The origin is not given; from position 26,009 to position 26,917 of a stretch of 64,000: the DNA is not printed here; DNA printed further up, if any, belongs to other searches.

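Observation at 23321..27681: Archaeal-type AMP/nucleoside salvage operon with form II/III RuBisCO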

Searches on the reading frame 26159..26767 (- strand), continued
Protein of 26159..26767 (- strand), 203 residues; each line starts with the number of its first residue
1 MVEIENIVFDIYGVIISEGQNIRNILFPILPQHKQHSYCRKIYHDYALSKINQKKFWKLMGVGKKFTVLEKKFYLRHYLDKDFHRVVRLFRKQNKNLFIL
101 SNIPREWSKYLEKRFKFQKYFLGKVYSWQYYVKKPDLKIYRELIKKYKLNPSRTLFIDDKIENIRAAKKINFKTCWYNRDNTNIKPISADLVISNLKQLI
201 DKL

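Call 67: find_encoding_contigs(protein=P0134, flank=6000, max_places=2)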
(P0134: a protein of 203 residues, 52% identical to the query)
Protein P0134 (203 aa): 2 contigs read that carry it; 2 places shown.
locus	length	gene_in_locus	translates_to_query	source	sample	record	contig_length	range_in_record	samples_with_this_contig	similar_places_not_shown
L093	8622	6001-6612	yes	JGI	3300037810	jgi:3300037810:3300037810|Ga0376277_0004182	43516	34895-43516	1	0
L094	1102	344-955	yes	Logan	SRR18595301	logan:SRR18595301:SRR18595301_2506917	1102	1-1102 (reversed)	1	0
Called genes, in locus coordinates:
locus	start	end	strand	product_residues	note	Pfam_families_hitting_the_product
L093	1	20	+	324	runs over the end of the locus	PF10432:bact-PGI_C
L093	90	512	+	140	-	PF00892:EamA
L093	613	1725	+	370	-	PF04545:Sigma70_r4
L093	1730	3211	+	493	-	-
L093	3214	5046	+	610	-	PF01935:DUF87 (weak), PF10412:TrwB_AAD_bind, PF12696:TraG-D_C (weak), PF23477:zf_Tbcl_2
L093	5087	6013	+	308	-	PF01008:IF-2B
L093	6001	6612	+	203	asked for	PF00702:Hydrolase, PF13419:HAD_2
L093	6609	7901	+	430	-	PF02788:RuBisCO_large_N, PF00016:RuBisCO_large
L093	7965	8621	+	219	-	?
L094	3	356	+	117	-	?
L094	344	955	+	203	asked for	PF00702:Hydrolase, PF13419:HAD_2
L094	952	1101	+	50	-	?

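Call 81: find_related_loci(query=A5, collection=metagenome_contigs, flank=4500)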
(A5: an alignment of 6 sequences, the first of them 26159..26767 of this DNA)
Query A5 (203 aa) in metagenome_contigs; peptide patterns used: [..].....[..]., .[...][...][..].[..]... (x = any residue, [..] = any of these).
594 stretches matched a pattern; 91 encode a relative of the query (tblastn E <= 1e-3); the best 80 are kept; 80 distinct loci.
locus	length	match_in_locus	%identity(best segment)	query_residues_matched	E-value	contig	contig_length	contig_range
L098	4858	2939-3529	57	3-201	1e-72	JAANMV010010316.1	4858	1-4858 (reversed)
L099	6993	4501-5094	49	1-199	1e-60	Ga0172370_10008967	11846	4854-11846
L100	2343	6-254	57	117-199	5e-28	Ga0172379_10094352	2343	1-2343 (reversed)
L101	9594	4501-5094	32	5-199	2e-21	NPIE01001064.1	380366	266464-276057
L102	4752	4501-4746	46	1-83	1e-20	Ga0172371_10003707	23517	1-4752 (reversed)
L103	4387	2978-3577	31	5-201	7e-18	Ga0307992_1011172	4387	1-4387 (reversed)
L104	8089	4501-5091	28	5-199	5e-17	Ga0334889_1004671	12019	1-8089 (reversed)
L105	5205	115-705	28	5-199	4e-17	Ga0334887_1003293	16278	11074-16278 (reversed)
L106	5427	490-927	29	44-181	1e-15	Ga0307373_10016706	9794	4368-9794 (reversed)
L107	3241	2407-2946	27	7-185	3e-15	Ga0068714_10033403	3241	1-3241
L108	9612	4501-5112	30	3-198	8e-15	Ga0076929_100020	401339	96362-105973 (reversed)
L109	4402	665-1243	27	1-180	2e-14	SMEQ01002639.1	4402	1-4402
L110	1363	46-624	27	1-182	3e-14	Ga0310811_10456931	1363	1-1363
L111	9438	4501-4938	27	44-181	4e-14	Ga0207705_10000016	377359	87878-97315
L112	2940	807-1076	40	97-187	5e-14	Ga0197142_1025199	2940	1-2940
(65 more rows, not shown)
